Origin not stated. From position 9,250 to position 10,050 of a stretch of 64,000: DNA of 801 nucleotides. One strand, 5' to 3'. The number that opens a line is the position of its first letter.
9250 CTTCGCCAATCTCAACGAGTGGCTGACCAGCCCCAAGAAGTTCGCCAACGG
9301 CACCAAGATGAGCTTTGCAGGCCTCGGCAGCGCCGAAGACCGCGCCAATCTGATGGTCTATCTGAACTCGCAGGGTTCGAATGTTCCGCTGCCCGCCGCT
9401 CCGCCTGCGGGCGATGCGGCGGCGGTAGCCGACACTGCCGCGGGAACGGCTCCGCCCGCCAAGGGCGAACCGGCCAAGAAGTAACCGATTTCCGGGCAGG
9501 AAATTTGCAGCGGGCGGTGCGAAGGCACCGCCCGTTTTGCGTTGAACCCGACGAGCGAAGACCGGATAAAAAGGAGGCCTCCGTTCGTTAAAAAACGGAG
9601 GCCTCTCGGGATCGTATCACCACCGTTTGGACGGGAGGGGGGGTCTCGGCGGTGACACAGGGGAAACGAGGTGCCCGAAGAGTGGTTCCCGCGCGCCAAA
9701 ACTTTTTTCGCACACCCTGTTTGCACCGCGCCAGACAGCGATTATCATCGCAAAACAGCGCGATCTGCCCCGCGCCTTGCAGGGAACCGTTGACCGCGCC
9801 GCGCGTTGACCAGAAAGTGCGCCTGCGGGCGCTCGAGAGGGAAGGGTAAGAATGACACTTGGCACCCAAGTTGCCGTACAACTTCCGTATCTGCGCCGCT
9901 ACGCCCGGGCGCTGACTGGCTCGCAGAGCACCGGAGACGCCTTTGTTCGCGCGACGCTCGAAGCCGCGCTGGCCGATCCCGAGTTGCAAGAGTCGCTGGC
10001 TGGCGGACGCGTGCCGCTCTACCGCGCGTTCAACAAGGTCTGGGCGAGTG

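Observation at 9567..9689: Unannotated EcfG-dependent small RNA candidate, divergent from phyR, with an anti-Shine-Dalgarno-like C-rich loop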

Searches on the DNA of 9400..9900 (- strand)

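Call 6: search_rna_families(source=window, start=9400, end=9900, threshold=evalue, max_evalue=10, show_alignments=3)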
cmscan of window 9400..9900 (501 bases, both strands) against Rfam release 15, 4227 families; matches with E-value up to 10: 5.
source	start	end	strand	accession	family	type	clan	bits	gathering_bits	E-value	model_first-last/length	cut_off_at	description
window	9406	9456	-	RF03944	mir-935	Gene; miRNA;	-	18.5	73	5.5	1-91/91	no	mir-935 microRNA precursor family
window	9487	9554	+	RF01838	sobemo_FSE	Cis-reg; frameshift_element;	-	16.9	55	0.83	1-79/79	no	sobemovirus ribosomal frameshift elemental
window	9437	9607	+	RF02205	WT1-AS_3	Gene; lncRNA;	-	15.1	55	7.9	73-245/245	no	WT1 antisense RNA conserved region 3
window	9570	9607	+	RF02867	ncS011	Gene; sRNA;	-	9.6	48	5.4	171-204/207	no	Burkholderia sRNA 11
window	9529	9648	+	RF01497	ALIL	Cis-reg;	-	9.4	50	6.3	1-117/117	no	ALIL pseudoknot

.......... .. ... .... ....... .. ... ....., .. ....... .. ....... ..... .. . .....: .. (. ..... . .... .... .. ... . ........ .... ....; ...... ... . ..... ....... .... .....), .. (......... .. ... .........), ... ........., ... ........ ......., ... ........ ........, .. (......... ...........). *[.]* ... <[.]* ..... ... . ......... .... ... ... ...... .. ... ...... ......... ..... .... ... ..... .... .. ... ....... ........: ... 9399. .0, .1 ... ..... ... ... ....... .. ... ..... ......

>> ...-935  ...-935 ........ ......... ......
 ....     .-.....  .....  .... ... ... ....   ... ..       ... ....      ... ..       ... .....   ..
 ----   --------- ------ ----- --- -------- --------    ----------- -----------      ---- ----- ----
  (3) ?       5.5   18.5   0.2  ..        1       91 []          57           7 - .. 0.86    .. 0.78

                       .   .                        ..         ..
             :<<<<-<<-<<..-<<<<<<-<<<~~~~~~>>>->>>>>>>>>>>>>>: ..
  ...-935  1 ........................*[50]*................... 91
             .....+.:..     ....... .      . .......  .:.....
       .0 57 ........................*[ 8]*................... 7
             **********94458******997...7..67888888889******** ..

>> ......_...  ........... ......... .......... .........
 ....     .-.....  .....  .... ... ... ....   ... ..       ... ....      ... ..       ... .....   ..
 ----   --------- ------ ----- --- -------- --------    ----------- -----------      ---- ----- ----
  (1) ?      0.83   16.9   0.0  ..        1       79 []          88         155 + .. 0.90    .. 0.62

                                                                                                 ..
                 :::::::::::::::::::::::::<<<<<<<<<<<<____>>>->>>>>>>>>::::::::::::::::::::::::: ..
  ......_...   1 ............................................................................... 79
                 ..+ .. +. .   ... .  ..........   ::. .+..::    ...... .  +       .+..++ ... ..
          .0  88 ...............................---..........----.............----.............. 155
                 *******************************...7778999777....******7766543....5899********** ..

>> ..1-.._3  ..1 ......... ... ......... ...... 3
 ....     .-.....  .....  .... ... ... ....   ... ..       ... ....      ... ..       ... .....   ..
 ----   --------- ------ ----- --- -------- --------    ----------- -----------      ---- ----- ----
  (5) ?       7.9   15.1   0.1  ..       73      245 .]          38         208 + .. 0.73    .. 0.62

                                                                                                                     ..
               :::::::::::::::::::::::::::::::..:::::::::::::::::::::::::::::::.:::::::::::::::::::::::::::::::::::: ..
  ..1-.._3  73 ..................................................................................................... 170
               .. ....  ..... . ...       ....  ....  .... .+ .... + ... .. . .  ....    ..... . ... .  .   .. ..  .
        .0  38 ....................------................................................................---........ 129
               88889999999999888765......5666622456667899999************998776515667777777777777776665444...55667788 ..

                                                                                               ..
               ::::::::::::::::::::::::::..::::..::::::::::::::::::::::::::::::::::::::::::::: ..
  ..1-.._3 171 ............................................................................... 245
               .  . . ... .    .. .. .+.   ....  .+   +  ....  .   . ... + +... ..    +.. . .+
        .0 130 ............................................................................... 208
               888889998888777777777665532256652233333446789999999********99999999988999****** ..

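Call 18: build_rna_model(alignment_id=A1)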
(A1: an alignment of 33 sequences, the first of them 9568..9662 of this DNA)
Model R1 built from alignment A1 (33 sequences, 106 columns); structure: RNAalifold consensus.
model positions 93; base pairs 21; branch points 1; effective number of sequences 1.78; information 0.614 bits per position. Calibrated on 0.2 Mb of random sequence (short: E-values are rough).
structure used (alignment columns):
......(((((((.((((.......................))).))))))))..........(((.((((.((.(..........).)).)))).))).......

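Call 19: search_with_rna_model(model_id=R1, sources=[window, L001, L002, L003, L004, L005, L006, L007, L008, L009, L010, L011, L012, L013, L014, L015, L016, L017, L018, L019, L020, L021, L022, L023, L024, L025, L026, L027, L028, L029, L030, L031, L032, L033, L034, L035, L036, L037, L038, L039, L040, L041, L042, L043, L044, L045, L046, L047, L048, L049, L050, L051, L052, L053, L054, L055, L056, L057, L058, L059, L060, L061, L062, L063, L064, L065, L066, L067, L068, L069, L070, L071, L072, L073, L074, L075, L076, L077, L078, L079, L080], max_evalue=1, make_alignment=true)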
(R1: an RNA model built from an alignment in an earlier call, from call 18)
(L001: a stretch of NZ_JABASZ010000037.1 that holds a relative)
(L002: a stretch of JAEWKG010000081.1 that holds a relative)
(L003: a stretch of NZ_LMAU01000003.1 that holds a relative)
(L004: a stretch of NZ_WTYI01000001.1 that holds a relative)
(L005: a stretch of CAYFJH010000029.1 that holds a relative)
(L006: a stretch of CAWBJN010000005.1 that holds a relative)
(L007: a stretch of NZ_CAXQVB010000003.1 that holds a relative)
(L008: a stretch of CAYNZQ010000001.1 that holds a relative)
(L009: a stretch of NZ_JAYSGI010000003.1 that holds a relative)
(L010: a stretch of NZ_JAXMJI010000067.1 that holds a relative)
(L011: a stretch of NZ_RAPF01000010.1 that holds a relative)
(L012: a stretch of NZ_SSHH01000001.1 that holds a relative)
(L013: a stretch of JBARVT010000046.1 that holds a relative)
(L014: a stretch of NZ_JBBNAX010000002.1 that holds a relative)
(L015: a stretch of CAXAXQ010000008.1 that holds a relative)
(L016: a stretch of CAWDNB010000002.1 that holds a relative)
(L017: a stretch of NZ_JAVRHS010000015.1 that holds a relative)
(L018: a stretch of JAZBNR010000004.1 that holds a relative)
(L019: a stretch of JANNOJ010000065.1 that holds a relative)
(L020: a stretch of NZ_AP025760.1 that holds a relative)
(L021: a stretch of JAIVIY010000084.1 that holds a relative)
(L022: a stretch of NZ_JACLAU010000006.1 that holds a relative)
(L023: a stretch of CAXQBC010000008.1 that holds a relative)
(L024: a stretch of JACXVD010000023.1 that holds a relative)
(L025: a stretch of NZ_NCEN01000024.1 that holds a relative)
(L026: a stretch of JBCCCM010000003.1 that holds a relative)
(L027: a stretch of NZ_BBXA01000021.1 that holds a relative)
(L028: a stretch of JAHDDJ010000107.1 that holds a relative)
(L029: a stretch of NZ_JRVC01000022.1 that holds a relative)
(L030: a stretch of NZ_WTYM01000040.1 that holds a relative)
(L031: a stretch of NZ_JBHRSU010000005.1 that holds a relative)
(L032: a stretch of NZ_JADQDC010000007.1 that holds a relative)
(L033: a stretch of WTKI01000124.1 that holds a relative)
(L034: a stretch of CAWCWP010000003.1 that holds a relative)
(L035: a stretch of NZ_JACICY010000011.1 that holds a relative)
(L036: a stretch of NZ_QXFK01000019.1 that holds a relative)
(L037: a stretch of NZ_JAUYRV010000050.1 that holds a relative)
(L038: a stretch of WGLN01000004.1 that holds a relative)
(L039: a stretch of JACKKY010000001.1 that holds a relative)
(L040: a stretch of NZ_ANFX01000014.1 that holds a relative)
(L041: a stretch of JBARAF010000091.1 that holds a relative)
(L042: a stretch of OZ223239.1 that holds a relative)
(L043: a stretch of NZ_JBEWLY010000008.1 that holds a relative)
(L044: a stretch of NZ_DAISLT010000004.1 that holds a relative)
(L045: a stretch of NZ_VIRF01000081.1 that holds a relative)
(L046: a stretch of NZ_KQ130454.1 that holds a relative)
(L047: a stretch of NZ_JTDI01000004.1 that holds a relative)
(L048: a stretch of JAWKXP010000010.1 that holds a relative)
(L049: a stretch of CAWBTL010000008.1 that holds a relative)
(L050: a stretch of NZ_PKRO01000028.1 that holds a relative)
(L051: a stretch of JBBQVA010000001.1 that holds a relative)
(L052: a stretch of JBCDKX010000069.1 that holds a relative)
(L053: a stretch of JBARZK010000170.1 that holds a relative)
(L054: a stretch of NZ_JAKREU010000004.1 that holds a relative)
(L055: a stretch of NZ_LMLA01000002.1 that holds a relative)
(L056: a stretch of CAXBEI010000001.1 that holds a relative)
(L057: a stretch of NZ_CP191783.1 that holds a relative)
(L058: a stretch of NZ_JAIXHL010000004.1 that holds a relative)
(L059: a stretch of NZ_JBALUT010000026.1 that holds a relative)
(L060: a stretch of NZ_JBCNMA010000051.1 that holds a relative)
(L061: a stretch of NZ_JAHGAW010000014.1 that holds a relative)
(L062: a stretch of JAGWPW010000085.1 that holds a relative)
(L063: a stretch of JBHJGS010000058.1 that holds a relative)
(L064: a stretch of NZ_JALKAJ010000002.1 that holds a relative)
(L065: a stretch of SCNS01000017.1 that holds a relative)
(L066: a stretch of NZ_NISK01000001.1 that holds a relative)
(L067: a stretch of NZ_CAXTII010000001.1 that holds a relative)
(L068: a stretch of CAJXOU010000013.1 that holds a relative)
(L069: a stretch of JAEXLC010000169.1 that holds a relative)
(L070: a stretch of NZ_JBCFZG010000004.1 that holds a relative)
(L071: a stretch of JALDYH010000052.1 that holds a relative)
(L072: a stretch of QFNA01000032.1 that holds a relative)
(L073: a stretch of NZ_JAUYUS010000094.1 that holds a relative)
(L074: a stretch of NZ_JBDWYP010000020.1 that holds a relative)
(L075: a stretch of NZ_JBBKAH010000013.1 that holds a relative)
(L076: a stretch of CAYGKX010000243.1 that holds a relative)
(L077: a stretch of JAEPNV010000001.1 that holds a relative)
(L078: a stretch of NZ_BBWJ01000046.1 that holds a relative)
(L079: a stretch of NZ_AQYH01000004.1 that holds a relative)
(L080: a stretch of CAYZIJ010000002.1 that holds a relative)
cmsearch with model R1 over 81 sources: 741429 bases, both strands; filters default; matches with E-value up to 1: 78.
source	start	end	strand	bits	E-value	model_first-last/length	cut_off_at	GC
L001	2904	2998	-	110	1.4e-21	1-93/93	no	0.61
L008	2928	3020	-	107.6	4.6e-21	1-93/93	no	0.63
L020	3731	3821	-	107.5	4.8e-21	1-93/93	no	0.6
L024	637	730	-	107.1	6e-21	1-93/93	no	0.65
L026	3689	3780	-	107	6.4e-21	1-93/93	no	0.61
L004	2953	3044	-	106.4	8.7e-21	1-93/93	no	0.6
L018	3662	3753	-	105.8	1.2e-20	1-93/93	no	0.62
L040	3734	3826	-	105.1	1.6e-20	1-93/93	no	0.62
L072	2923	3013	-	105.1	1.7e-20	1-93/93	no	0.6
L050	3724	3815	-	104.9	1.8e-20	1-93/93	no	0.61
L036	3736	3829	-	104.8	1.9e-20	1-93/93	no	0.63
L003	2949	3043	-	104.8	1.9e-20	1-93/93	no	0.61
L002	3637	3731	-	104.4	2.4e-20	1-93/93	no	0.62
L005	3257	3349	-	103.9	3.1e-20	1-93/93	no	0.67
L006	3676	3767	-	103.4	3.9e-20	1-93/93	no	0.6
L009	3723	3816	-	102.5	6.2e-20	1-93/93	no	0.64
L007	2952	3044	-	101.5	1e-19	1-93/93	no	0.63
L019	3661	3751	-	100.2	2e-19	1-93/93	no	0.62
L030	3706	3798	-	99.6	2.7e-19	1-93/93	no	0.67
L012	3714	3808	-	98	6.1e-19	1-93/93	no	0.69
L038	3723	3812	-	97.5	7.7e-19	1-93/93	no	0.64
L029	2451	2542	-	96.5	1.3e-18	1-93/93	no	0.62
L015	3734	3830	-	96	1.7e-18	1-93/93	no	0.64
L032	2448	2540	-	94.9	3e-18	1-93/93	no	0.62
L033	3081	3175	-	94.9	3e-18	1-93/93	no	0.59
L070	3742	3838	-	94.3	3.9e-18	1-93/93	no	0.64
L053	3642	3730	-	93.6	5.7e-18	1-93/93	no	0.63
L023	3745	3841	-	93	7.9e-18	1-93/93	no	0.62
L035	2472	2563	-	92.5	9.9e-18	1-93/93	no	0.63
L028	1579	1672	-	92.3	1.1e-17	1-93/93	no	0.59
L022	3688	3779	-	92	1.3e-17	1-93/93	no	0.66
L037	2363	2453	-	91.8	1.4e-17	1-93/93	no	0.66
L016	3680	3774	-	89.7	4.2e-17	1-93/93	no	0.56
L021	2498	2584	-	89.5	4.6e-17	1-93/93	no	0.67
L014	3743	3833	-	89.2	5.4e-17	1-93/93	no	0.62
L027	3745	3837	-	88.9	6.2e-17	1-93/93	no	0.66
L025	2470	2559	-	87.1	1.5e-16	1-93/93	no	0.61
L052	3566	3656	-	86.5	2.1e-16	1-93/93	no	0.51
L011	3717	3812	-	86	2.7e-16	1-93/93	no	0.54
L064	3748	3839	-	85.6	3.3e-16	1-93/93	no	0.63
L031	3754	3845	-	82.1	2e-15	1-93/93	no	0.7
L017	3595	3690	-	78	1.5e-14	1-93/93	no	0.6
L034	3692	3781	-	76.3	3.7e-14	1-93/93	no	0.67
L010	3721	3817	-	72.2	3e-13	1-93/93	no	0.67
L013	1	53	-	56.9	7.1e-10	1-52/93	3'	0.62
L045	3655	3752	-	44.5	3.9e-07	1-93/93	no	0.67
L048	3708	3799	-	41.7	1.5e-06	1-93/93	no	0.68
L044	3723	3817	-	41.3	1.9e-06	1-93/93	no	0.66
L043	3641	3734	-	37.5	1.4e-05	1-93/93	no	0.68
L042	3739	3834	-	36.7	2e-05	1-93/93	no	0.67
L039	3707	3800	-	36.4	2.3e-05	1-93/93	no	0.66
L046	3736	3829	-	35.2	4.4e-05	1-93/93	no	0.64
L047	3734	3834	-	33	0.00013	1-93/93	no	0.65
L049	3056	3140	-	25.5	0.0059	1-93/93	no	0.66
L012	3668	3753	+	23.1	0.02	1-93/93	no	0.64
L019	3615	3698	+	22.2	0.032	1-93/93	no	0.68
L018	3612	3700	+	22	0.035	1-93/93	no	0.7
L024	640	672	+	21.7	0.04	57-89/93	no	0.64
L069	1404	1510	-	21.2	0.052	1-93/93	no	0.65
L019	492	583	+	19.3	0.13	1-93/93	no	0.72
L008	2931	2963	+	19.2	0.15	57-89/93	no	0.64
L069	1328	1444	+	18.9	0.17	1-93/93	no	0.67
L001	2885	2945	+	18.7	0.19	1-93/93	no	0.56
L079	2916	2976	+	18.7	0.19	1-93/93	no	0.57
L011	3684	3760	+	18.2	0.24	1-93/93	no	0.35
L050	3727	3758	+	18.1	0.26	57-89/93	no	0.56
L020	3734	3764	+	18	0.27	57-89/93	no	0.58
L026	3692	3723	+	17.9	0.27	57-89/93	no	0.62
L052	3569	3599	+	17.8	0.3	57-89/93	no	0.52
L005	3186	3295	+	17.5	0.34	1-93/93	no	0.64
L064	3745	3782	+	16.9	0.48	51-89/93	no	0.63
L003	2952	2985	+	16.6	0.55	57-89/93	no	0.62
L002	3640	3673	+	16.6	0.56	57-89/93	no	0.65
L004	2956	2987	+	16.1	0.7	57-89/93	no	0.59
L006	3679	3710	+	16.1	0.72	57-89/93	no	0.59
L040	3737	3769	+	15.5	0.93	57-89/93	no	0.58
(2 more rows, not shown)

Alignment A2: 78 matches aligned to the model, 171 columns, each read 5' to 3' on its own strand. Consensus structure (alignment columns), stored with it:
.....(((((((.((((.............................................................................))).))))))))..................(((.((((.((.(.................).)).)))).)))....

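Call 20: search_with_rna_model(model_id=R1, sources=[window, L001, L002, L003, L004, L005, L006, L007, L008, L009, L010, L011, L012, L014, L015, L016, L017, L018, L019, L020, L021, L022, L023, L024, L025, L026, L027, L028, L029, L030, L031, L032, L033, L034, L035, L036, L037, L038, L039, L040, L042, L043, L044, L045, L046, L047, L048, L049, L050, L052, L053, L064, L070, L072], max_evalue=0.001, make_alignment=true, show_alignments=0)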
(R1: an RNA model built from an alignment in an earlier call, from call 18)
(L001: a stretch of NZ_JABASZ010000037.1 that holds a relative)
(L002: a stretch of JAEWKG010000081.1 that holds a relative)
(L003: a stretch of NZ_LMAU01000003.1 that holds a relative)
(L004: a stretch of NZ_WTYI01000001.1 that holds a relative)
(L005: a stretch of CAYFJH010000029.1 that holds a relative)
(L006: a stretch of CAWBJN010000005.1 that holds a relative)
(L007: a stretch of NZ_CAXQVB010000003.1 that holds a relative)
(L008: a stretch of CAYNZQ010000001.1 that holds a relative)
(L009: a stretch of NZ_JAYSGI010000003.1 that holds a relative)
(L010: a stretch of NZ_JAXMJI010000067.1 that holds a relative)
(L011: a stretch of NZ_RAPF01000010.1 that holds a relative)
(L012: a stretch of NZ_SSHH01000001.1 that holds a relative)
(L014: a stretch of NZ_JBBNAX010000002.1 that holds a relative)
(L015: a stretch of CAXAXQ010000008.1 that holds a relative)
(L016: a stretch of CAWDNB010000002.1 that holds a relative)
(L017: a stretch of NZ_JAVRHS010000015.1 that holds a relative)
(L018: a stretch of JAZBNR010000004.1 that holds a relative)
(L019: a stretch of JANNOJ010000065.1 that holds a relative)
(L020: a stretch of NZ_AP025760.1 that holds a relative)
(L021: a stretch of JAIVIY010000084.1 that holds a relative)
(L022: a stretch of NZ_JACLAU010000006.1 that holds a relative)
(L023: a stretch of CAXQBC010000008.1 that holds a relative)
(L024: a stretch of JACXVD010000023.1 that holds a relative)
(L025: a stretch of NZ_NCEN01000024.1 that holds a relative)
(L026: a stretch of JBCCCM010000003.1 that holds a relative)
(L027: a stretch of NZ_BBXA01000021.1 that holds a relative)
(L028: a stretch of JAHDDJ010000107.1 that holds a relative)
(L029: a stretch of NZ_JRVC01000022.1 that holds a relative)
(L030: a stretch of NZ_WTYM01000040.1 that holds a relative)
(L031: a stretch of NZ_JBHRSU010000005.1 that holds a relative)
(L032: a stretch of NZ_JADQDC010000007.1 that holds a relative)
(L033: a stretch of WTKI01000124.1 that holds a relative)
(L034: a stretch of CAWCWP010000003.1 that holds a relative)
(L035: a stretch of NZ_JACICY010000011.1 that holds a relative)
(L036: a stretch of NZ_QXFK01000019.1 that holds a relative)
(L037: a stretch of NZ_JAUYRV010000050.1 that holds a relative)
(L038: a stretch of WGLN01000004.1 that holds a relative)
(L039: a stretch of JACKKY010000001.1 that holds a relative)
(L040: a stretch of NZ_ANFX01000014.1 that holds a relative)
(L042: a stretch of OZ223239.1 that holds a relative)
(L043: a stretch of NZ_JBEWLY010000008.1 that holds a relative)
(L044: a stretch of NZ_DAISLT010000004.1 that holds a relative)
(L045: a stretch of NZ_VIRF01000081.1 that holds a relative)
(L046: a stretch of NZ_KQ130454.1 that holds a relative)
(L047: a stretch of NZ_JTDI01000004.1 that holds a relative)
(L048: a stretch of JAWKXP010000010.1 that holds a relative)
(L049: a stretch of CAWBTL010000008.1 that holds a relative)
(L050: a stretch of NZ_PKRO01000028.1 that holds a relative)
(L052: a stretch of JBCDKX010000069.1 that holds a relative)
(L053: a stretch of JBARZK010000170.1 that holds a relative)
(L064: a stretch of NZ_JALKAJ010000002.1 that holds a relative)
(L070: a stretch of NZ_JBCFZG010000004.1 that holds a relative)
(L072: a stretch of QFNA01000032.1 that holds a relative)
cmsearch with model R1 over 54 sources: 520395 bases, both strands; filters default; matches with E-value up to 0.001: 53.
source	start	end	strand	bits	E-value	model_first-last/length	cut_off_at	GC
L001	2904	2998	-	110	9.6e-22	1-93/93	no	0.61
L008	2928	3020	-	107.6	3.3e-21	1-93/93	no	0.63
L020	3731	3821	-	107.5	3.4e-21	1-93/93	no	0.6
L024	637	730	-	107.1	4.2e-21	1-93/93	no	0.65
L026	3689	3780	-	107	4.5e-21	1-93/93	no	0.61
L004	2953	3044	-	106.4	6.1e-21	1-93/93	no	0.6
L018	3662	3753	-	105.8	8.3e-21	1-93/93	no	0.62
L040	3734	3826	-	105.1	1.2e-20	1-93/93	no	0.62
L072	2923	3013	-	105.1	1.2e-20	1-93/93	no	0.6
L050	3724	3815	-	104.9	1.3e-20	1-93/93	no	0.61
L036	3736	3829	-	104.8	1.3e-20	1-93/93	no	0.63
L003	2949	3043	-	104.8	1.3e-20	1-93/93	no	0.61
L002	3637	3731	-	104.4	1.7e-20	1-93/93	no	0.62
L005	3257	3349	-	103.9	2.2e-20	1-93/93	no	0.67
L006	3676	3767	-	103.4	2.7e-20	1-93/93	no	0.6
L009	3723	3816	-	102.5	4.3e-20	1-93/93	no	0.64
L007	2952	3044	-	101.5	7.2e-20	1-93/93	no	0.63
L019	3661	3751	-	100.2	1.4e-19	1-93/93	no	0.62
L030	3706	3798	-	99.6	1.9e-19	1-93/93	no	0.67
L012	3714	3808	-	98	4.3e-19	1-93/93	no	0.69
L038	3723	3812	-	97.5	5.4e-19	1-93/93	no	0.64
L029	2451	2542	-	96.5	9.1e-19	1-93/93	no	0.62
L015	3734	3830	-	96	1.2e-18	1-93/93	no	0.64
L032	2448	2540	-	94.9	2.1e-18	1-93/93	no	0.62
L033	3081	3175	-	94.9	2.1e-18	1-93/93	no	0.59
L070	3742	3838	-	94.3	2.7e-18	1-93/93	no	0.64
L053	3642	3730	-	93.6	4e-18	1-93/93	no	0.63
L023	3745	3841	-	93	5.5e-18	1-93/93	no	0.62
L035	2472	2563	-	92.5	7e-18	1-93/93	no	0.63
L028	1579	1672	-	92.3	7.8e-18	1-93/93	no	0.59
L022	3688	3779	-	92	9e-18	1-93/93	no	0.66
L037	2363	2453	-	91.8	9.9e-18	1-93/93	no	0.66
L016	3680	3774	-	89.7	2.9e-17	1-93/93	no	0.56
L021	2498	2584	-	89.5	3.2e-17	1-93/93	no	0.67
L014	3743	3833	-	89.2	3.8e-17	1-93/93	no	0.62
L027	3745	3837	-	88.9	4.4e-17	1-93/93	no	0.66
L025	2470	2559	-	87.1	1.1e-16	1-93/93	no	0.61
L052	3566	3656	-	86.5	1.5e-16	1-93/93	no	0.51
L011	3717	3812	-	86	1.9e-16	1-93/93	no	0.54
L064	3748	3839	-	85.6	2.3e-16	1-93/93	no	0.63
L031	3754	3845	-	82.1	1.4e-15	1-93/93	no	0.7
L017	3595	3690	-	78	1.1e-14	1-93/93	no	0.6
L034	3692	3781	-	76.3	2.6e-14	1-93/93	no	0.67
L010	3721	3817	-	72.2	2.1e-13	1-93/93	no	0.67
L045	3655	3752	-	44.5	2.7e-07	1-93/93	no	0.67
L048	3708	3799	-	41.7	1.1e-06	1-93/93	no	0.68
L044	3723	3817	-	41.3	1.4e-06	1-93/93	no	0.66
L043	3641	3734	-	37.5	9.5e-06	1-93/93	no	0.68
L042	3739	3834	-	36.7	1.4e-05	1-93/93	no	0.67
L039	3707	3800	-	36.4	1.6e-05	1-93/93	no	0.66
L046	3736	3829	-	35.2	3.1e-05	1-93/93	no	0.64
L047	3734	3834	-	33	9.2e-05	1-93/93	no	0.65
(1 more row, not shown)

Alignment A3: 53 matches aligned to the model, 127 columns, each read 5' to 3' on its own strand. Consensus structure (alignment columns), stored with it:
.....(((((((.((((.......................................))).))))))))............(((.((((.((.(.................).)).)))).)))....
